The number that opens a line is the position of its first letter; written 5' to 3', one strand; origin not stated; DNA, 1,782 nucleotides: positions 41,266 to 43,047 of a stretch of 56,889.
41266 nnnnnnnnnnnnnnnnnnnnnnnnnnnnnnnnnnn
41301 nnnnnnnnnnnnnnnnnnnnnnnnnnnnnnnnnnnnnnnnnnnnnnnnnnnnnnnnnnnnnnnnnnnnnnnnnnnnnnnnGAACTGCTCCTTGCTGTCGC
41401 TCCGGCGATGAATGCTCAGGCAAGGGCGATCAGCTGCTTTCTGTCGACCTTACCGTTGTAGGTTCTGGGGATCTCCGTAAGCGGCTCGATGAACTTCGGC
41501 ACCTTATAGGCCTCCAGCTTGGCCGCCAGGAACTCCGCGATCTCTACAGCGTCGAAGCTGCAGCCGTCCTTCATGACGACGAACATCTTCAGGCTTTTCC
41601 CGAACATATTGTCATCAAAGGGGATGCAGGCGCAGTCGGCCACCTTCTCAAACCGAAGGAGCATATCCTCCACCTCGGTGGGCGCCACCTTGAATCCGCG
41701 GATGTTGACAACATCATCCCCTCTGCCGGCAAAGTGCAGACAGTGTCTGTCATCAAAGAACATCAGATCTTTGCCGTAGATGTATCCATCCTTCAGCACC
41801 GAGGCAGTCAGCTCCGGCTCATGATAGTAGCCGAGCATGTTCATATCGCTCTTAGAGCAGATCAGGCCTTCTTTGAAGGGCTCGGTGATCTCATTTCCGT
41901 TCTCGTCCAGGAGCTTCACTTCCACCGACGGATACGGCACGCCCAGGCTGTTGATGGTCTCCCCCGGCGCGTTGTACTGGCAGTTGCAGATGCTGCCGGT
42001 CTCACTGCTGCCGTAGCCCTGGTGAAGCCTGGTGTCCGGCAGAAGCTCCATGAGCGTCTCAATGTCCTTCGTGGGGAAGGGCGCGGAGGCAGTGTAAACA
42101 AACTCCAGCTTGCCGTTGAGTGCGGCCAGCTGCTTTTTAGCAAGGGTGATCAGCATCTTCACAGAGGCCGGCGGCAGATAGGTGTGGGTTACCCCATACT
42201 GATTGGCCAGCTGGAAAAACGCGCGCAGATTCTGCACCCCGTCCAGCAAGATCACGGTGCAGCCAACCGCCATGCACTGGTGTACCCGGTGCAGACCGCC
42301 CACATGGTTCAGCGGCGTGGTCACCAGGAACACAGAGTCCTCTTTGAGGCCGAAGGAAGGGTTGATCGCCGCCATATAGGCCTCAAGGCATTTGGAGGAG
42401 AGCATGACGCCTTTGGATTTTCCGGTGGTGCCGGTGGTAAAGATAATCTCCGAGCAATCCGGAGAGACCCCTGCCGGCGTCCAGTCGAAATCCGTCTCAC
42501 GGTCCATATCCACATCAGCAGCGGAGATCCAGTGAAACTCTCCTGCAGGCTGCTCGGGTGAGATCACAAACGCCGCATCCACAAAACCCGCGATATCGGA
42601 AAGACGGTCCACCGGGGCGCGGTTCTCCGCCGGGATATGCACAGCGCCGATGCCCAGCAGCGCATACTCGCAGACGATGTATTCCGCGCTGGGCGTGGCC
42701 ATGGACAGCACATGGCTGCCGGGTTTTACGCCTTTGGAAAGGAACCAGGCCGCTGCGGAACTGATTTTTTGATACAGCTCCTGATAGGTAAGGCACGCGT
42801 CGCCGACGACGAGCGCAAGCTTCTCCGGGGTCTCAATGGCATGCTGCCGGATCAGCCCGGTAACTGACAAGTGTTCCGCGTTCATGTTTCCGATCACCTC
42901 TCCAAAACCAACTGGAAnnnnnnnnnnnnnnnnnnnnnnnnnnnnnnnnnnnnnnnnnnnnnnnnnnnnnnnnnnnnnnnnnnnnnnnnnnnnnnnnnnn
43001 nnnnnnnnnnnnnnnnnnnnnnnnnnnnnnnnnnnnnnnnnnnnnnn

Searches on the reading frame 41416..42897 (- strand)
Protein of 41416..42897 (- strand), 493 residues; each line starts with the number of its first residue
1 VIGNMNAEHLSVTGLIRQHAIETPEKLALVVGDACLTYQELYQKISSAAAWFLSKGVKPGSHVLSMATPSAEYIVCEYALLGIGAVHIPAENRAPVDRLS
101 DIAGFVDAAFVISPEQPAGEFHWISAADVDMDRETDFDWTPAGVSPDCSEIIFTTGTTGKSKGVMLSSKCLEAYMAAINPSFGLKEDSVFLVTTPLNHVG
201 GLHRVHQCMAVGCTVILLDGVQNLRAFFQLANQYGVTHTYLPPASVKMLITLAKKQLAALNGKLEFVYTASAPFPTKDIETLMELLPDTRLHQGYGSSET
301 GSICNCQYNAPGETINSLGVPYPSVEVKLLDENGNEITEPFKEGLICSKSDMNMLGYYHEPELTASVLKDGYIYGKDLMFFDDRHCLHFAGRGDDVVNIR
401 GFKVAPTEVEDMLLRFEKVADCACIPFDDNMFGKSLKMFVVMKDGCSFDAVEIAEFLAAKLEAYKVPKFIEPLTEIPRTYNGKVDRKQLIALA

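Call 3: search_protein_families(library=pfam, proteins=[window:41416-42897:-], max_evalue=0.01)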
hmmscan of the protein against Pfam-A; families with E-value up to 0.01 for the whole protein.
window:41416-42897:- (493 aa): 2 families
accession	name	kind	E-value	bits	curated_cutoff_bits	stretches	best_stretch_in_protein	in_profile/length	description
PF00501.34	AMP-binding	-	7.3e-63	213.1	29.9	1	17-358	2-384/384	AMP-binding enzyme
PF13193.12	AMP-binding_C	-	5.6e-13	50.1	24.5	1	408-483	1-76/76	AMP-binding enzyme C-terminal domain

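Call 8: search_protein_families(library=ncbifam, proteins=[window:41416-42897:-], max_evalue=0.01)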
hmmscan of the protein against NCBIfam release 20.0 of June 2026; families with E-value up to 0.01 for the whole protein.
window:41416-42897:- (493 aa): 103 families (the best 25 are shown)
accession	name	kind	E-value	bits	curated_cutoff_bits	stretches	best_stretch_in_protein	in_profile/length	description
NF004837.0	PRK06187.1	subfamily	1.6e-75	254.4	476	2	135-489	160-518/531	long-chain-fatty-acid--CoA ligase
NF006182.0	PRK08316.1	subfamily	2.1e-63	214.6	663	1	7-489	8-513/523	fatty acyl-CoA synthetase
NF005676.0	PRK07470.1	equivalog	8.2e-55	186.4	774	2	151-489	181-525/544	acyl-CoA synthetase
NF005801.1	PRK07656.1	equivalog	1.1e-54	185.9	657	2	145-489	163-499/500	FadD3 family acyl-CoA ligase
NF006572.0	PRK09088.1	equivalog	6.5e-54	183.4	696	1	17-489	8-483/491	acyl-CoA synthetase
TIGR01923.1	menE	equivalog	3.3e-50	171.2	330.15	1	37-489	1-442/442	o-succinylbenzoate--CoA ligase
NF002966.0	PRK03640.1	equivalog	9.8e-50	169.5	556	1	16-491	8-478/483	o-succinylbenzoate--CoA ligase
NF004758.0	PRK06087.1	equivalog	2.6e-49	168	736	2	145-489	187-531/548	medium-chain fatty-acid--CoA ligase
TIGR03098.1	ligase_PEP_1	hypoth_equivalog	4.5e-49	167.3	592.35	2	139-489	156-514/517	acyl-CoA ligase (AMP-forming), exosortase A system-associated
TIGR01733.1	AA-adenyl-dom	subfamily_domain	1e-48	166.2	317.4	1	37-423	1-408/409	amino acid adenylation domain-containing protein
NF004808.0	PRK06155.1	equivalog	1.2e-48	165.8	722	2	140-490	173-519/542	ATP-dependent acyl-CoA ligase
NF009071.0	PRK12406.1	subfamily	5.6e-48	163.6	701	1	142-489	149-498/510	acyl-CoA synthetase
NF052269.1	Staph_lig_FadD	equivalog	9.7e-47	159.4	650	1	33-491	25-491/499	long-chain-fatty-acid--CoA ligase FadD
NF009233.0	PRK12583.1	subfamily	1.5e-46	159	832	2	146-489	201-546/558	fatty acid CoA ligase family protein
NF005463.0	PRK07059.1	subfamily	3e-46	158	869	2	147-489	205-552/557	long-chain-fatty-acid--CoA ligase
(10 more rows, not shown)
